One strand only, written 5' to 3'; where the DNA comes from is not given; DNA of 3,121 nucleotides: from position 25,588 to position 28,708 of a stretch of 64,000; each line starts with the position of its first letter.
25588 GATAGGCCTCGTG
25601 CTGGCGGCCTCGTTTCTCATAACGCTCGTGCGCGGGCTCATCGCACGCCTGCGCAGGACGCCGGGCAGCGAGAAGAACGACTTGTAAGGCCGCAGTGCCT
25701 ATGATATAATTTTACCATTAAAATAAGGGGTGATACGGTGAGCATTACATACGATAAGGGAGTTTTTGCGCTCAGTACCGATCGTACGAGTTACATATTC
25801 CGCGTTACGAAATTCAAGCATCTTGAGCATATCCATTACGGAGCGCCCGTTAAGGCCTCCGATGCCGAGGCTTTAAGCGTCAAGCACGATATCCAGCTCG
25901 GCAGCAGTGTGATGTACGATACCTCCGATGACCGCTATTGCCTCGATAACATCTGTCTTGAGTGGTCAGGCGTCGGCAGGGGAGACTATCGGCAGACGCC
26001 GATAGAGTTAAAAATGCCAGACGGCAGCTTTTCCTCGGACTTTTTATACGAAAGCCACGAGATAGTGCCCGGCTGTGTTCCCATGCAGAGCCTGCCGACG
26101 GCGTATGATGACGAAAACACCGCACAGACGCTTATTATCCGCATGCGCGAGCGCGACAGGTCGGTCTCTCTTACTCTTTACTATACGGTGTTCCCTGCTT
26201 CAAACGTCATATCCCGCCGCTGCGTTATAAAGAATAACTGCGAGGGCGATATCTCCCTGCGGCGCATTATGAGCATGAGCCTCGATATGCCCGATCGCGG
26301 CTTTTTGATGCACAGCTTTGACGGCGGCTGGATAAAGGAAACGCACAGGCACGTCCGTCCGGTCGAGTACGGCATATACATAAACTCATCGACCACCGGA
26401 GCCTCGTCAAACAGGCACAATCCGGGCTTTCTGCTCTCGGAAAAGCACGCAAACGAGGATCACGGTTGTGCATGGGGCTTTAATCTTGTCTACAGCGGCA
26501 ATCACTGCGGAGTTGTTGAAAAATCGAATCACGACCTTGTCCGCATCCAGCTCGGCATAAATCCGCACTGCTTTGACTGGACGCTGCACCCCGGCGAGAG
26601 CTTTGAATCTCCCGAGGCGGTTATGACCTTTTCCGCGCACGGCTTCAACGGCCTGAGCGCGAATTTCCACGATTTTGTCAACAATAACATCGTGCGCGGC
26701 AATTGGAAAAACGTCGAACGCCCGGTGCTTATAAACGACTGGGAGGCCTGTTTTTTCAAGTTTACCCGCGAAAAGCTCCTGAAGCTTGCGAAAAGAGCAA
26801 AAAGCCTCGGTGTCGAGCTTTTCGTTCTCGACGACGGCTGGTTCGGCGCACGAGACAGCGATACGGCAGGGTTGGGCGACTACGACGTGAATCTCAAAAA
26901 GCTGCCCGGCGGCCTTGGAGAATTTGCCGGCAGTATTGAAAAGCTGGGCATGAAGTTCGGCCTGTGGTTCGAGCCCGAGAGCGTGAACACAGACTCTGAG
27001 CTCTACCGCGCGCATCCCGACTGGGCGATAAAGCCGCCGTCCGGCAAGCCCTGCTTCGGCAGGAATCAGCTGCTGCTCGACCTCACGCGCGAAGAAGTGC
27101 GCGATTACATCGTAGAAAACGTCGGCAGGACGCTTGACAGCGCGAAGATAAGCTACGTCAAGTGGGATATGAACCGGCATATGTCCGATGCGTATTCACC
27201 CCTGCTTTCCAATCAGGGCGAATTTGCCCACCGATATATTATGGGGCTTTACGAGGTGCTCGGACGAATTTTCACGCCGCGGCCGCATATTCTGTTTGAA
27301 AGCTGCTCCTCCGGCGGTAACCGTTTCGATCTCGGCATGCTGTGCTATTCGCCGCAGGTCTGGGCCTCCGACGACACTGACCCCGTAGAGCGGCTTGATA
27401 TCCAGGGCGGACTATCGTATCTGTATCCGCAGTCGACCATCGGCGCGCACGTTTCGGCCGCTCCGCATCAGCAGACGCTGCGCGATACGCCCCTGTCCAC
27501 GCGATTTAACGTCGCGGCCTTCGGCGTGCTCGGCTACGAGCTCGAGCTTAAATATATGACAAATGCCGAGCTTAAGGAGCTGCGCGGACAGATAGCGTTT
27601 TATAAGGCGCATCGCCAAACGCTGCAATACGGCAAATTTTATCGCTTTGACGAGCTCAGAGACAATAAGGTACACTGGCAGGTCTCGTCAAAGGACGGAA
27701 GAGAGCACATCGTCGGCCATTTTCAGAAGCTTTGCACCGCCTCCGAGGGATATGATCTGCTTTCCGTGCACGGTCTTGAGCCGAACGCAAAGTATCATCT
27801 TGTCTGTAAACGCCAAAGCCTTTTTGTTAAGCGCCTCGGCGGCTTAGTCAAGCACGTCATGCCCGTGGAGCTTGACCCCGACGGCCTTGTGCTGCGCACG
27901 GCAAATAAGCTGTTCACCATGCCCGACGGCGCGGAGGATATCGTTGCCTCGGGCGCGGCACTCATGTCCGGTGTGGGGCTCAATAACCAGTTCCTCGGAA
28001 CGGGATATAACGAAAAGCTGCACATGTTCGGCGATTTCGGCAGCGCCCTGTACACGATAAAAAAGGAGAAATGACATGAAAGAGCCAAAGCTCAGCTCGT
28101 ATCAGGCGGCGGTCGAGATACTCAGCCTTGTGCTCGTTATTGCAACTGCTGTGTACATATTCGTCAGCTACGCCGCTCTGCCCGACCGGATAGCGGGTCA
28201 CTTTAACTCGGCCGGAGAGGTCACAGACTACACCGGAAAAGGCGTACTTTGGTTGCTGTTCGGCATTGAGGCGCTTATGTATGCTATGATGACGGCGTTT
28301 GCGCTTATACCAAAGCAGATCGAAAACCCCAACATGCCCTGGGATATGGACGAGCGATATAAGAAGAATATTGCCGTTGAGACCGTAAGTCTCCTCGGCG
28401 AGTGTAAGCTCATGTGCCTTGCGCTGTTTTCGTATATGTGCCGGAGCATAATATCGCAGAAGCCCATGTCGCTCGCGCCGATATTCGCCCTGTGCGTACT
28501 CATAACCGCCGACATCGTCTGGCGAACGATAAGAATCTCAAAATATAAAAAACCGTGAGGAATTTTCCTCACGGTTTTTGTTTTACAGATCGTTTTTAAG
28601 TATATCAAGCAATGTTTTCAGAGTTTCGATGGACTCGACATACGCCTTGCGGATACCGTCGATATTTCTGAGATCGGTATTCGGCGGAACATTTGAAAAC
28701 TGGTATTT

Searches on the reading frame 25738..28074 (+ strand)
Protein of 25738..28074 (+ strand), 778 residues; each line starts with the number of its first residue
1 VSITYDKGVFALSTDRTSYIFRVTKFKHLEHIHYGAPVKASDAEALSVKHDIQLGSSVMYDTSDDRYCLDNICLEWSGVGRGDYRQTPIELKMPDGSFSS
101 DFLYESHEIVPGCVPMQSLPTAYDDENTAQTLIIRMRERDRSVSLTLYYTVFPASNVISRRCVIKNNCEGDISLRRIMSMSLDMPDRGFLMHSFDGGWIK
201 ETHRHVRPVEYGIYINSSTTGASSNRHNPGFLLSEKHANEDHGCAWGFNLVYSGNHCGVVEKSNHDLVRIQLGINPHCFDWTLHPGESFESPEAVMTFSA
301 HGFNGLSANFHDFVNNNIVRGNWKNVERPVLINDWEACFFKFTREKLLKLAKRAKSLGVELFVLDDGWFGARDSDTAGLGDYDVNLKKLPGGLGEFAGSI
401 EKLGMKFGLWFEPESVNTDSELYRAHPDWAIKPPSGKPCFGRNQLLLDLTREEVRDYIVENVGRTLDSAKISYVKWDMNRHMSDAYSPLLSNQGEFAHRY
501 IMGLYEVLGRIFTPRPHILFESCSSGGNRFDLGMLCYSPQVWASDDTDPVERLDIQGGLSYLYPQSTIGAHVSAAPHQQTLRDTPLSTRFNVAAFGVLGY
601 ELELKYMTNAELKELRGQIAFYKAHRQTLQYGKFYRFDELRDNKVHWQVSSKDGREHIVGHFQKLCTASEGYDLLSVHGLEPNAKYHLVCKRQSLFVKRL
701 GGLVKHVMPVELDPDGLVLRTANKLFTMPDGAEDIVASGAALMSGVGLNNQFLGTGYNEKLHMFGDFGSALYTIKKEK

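Call 60: search_protein_families(library=pfam, proteins=[window:25738-28074:+], max_evalue=0.00001)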
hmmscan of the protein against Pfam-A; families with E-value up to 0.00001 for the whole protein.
window:25738-28074:+ (778 aa): 3 families
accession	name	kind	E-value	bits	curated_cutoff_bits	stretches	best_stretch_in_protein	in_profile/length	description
PF02065.24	Melibiase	-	1.7e-141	471.6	27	1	288-632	1-347/347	Melibiase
PF16875.11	Glyco_hydro_36N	-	8.2e-81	271.6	27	1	27-284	1-253/253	Glycosyl hydrolase family 36 N-terminal domain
PF16874.11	Glyco_hydro_36C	-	5.2e-12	46.5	27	1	646-774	3-77/77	Glycosyl hydrolase family 36 C-terminal domain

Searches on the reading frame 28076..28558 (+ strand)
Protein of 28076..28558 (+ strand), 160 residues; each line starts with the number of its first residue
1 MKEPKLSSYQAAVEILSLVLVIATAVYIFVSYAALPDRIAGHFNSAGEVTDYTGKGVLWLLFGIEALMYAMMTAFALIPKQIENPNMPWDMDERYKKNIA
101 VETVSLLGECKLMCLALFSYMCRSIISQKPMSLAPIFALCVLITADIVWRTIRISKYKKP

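Call 60: search_protein_families(library=pfam, proteins=[window:28076-28558:+], max_evalue=0.00001)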
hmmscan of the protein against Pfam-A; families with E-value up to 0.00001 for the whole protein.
window:28076-28558:+ (160 aa): 1 family
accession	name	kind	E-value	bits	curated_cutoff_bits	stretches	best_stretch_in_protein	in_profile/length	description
PF07853.16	DUF1648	-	3.7e-12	46.1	28.7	1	19-64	1-47/49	Domain of unknown function (DUF1648)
